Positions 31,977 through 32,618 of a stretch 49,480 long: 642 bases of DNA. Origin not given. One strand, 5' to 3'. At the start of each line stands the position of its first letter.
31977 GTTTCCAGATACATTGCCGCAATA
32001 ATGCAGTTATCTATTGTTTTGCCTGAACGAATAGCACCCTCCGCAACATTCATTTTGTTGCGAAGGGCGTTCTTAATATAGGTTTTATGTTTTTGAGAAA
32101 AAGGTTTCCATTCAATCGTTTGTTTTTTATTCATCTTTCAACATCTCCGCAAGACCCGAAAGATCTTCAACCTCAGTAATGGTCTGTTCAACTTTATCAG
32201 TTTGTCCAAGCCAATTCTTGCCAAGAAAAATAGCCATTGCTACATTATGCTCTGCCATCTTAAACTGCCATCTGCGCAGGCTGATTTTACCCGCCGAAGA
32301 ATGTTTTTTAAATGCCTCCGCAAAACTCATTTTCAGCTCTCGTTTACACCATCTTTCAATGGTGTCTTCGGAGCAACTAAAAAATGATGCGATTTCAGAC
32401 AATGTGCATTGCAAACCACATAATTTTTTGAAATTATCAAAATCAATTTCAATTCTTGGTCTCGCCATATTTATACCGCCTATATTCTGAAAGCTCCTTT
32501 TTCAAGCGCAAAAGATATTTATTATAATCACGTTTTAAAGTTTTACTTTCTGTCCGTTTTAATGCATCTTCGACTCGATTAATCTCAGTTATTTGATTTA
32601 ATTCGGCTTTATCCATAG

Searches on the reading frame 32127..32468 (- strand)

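Call 90: search_protein_families(library=pfam, proteins=[window:32127-32468:-], max_evalue=0.01)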
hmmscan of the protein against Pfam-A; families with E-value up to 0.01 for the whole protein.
window:32127-32468:- (113 aa): 1 family
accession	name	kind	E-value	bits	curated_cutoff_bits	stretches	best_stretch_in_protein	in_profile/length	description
PF13518.12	HTH_28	-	0.0033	17.9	25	1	22-44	14-36/52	Helix-turn-helix domain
